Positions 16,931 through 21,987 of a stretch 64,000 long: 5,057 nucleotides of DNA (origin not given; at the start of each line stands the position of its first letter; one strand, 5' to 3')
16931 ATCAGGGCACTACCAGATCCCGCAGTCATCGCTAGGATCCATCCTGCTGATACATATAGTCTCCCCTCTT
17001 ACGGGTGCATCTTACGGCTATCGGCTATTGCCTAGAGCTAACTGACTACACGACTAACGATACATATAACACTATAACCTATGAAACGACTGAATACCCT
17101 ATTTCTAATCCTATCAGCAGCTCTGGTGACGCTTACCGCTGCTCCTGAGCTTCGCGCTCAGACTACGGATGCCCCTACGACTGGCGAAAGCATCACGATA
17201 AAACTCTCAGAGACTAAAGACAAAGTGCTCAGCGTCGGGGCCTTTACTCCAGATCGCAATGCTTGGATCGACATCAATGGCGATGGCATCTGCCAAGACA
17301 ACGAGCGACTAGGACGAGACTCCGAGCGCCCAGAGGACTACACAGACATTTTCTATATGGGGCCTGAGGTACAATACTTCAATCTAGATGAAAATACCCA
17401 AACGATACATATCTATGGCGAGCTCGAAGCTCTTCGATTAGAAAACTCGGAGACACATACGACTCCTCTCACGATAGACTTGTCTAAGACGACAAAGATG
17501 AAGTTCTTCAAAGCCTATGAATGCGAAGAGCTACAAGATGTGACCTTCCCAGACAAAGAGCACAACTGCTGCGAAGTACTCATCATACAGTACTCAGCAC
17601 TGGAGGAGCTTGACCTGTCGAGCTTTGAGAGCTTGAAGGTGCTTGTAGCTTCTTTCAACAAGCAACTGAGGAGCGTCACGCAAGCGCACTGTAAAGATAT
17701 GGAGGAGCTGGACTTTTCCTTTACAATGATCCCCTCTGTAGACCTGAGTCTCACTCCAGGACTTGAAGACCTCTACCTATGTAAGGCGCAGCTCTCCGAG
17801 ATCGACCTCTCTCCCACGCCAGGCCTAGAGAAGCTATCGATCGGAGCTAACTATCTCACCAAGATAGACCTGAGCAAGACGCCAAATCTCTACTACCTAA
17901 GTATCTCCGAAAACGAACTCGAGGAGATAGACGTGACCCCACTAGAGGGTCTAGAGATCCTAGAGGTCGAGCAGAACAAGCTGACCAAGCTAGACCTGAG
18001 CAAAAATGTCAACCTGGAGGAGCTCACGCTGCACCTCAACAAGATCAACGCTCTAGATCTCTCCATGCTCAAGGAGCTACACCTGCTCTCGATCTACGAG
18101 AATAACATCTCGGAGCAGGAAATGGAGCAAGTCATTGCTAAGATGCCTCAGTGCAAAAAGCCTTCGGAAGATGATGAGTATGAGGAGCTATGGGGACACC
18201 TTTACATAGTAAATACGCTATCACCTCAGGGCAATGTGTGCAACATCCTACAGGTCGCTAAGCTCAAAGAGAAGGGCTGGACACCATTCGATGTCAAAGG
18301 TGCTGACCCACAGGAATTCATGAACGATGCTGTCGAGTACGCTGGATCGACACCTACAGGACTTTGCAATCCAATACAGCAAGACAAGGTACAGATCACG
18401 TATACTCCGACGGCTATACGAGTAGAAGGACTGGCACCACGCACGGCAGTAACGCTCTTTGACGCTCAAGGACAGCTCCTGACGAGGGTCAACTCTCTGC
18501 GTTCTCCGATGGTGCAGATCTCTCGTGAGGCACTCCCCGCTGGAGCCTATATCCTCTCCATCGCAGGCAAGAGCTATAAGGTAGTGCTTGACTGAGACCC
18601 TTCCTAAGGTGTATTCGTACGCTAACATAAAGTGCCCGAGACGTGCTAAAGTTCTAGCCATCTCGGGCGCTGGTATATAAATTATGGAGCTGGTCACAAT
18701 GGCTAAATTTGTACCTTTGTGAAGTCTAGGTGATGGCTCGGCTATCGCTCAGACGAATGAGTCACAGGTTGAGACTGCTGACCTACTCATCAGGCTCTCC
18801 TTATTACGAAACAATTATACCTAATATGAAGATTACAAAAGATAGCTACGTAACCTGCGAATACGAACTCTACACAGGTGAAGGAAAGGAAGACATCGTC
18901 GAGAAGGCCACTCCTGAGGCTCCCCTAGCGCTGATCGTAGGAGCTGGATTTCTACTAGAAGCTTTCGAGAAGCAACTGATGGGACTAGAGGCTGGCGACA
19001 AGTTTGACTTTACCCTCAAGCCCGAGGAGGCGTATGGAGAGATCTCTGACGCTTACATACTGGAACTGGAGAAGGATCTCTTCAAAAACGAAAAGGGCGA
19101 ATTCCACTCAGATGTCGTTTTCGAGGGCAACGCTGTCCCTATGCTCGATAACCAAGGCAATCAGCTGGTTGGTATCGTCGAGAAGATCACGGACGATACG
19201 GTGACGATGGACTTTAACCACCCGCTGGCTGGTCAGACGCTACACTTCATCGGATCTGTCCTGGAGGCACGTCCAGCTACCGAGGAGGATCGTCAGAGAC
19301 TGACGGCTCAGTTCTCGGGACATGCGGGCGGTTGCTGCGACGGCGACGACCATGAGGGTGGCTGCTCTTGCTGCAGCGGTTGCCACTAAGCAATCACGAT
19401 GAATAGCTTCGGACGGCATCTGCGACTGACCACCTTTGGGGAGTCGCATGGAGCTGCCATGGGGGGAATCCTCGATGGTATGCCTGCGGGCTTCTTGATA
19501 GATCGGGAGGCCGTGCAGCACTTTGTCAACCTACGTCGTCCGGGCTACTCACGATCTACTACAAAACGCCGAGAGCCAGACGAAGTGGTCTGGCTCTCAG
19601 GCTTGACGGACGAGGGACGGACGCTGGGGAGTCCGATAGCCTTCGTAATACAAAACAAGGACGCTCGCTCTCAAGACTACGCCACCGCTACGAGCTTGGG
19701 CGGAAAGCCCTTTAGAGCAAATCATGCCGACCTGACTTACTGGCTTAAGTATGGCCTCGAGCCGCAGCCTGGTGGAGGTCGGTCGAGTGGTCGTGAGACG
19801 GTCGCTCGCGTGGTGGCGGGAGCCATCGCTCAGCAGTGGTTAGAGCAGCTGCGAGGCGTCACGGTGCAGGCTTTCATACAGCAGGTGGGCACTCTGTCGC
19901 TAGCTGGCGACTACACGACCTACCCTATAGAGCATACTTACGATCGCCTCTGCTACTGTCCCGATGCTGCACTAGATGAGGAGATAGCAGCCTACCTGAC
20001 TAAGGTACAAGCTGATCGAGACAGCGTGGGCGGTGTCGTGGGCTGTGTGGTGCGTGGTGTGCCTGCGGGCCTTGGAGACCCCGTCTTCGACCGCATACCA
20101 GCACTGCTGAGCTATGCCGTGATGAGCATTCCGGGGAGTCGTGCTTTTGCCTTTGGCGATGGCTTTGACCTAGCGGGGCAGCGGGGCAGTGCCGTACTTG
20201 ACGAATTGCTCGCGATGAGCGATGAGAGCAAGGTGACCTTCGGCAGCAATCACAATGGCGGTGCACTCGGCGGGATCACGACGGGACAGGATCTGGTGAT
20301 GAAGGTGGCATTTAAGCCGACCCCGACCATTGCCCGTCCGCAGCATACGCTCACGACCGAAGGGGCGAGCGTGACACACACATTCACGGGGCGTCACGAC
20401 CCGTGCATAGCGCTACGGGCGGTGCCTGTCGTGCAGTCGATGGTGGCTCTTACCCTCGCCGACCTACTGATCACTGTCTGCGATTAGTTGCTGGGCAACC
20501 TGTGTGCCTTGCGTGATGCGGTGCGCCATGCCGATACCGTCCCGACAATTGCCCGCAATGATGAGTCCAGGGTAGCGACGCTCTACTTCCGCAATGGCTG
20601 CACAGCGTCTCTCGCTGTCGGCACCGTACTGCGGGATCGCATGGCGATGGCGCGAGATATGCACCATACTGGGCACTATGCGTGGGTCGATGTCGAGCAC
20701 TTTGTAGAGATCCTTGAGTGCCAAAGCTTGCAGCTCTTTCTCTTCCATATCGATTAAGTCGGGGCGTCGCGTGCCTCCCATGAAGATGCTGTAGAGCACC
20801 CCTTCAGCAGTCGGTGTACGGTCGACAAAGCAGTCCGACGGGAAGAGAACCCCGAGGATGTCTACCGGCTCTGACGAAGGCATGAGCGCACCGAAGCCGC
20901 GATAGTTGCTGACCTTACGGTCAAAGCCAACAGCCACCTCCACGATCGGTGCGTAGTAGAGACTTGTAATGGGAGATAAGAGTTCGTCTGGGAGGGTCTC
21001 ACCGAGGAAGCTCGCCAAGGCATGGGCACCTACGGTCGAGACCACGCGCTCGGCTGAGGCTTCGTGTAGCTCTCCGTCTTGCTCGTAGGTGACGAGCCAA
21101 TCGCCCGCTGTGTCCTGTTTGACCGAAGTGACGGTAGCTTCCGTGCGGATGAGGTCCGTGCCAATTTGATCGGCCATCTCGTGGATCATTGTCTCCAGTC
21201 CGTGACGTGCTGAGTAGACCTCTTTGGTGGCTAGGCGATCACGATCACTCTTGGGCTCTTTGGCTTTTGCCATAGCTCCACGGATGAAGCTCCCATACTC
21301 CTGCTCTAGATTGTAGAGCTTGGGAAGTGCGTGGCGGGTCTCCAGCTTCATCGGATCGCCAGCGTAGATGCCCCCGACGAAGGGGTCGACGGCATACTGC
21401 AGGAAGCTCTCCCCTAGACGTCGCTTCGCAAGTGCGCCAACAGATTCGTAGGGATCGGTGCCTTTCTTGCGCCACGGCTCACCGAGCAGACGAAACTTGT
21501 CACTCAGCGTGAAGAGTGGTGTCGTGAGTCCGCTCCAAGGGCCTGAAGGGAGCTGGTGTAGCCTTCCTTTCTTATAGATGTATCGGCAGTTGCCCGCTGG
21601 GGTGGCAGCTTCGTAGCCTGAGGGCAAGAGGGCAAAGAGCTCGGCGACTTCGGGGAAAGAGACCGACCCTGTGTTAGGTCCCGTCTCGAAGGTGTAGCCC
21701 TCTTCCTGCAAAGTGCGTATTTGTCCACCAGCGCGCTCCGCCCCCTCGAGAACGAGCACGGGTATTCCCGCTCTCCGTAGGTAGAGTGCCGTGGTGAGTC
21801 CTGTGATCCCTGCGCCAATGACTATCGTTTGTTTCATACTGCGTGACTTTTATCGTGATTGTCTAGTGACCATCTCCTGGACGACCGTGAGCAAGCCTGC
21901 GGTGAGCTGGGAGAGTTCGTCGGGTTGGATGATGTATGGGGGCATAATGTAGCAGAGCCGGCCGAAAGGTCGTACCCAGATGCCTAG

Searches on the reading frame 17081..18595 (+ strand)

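Call 49: search_protein_families(library=pfam, proteins=[window:17081-18595:+], max_evalue=0.00001)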
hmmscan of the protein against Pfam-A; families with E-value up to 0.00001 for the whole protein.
window:17081-18595:+ (504 aa): 2 families
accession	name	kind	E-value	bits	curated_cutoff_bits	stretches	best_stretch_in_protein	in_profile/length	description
PF12799.13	LRR_4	-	5.2e-10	39.7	27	0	247-284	1-40/44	Leucine Rich repeats (2 copies)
PF13855.12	LRR_8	-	9.3e-07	29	27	0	247-301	1-61/61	Leucine rich repeat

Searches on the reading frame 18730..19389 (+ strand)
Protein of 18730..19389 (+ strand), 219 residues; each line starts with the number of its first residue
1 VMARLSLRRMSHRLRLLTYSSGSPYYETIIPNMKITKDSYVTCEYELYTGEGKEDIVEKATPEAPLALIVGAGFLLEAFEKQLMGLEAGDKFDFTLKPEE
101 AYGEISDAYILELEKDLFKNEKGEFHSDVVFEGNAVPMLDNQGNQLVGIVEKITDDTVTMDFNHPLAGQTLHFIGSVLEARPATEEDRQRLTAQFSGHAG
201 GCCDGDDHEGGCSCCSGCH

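Call 49: search_protein_families(library=pfam, proteins=[window:18730-19389:+], max_evalue=0.00001)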
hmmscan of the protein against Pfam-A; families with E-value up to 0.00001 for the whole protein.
window:18730-19389:+ (219 aa): 1 family
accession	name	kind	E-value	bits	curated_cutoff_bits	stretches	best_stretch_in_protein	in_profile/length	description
PF00254.34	FKBP_C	-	2.4e-08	34.6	21.1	1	34-106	4-75/94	FKBP-type peptidyl-prolyl cis-trans isomerase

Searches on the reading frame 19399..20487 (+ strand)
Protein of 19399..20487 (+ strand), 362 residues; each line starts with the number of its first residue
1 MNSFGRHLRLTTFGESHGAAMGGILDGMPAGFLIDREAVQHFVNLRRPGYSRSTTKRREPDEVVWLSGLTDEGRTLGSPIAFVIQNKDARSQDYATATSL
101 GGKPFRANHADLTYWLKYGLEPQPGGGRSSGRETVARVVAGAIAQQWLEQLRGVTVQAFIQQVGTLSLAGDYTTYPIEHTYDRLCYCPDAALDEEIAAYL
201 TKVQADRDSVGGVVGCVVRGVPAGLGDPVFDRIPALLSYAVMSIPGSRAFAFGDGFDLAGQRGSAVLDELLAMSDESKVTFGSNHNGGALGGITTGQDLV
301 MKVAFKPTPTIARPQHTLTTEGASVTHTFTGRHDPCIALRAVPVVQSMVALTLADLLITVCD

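Call 49: search_protein_families(library=pfam, proteins=[window:19399-20487:+], max_evalue=0.00001)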
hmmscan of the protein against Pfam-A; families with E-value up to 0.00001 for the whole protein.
window:19399-20487:+ (362 aa): 1 family
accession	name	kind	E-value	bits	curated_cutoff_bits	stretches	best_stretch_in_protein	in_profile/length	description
PF01264.26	Chorismate_synt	-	1.8e-114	382.3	27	1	8-357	1-326/327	Chorismate synthase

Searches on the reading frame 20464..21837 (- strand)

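Call 49: search_protein_families(library=pfam, proteins=[window:20464-21837:-], max_evalue=0.00001)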
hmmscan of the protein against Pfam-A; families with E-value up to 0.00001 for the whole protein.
window:20464-21837:- (457 aa): 4 families
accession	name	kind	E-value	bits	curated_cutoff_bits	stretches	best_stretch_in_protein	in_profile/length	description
PF01593.30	Amino_oxidase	-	2.4e-48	166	19.8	1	11-451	1-442/443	Flavin containing amine oxidoreductase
PF13450.12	NAD_binding_8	-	8e-14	52.1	21.9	1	6-68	1-65/68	NAD(P)-binding Rossmann-like domain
PF01266.30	DAO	-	1e-09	38.8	27.9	1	5-38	3-37/353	FAD dependent oxidoreductase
PF01494.25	FAD_binding_3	-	2.5e-06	27.4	22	0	3-42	3-42/349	FAD binding domain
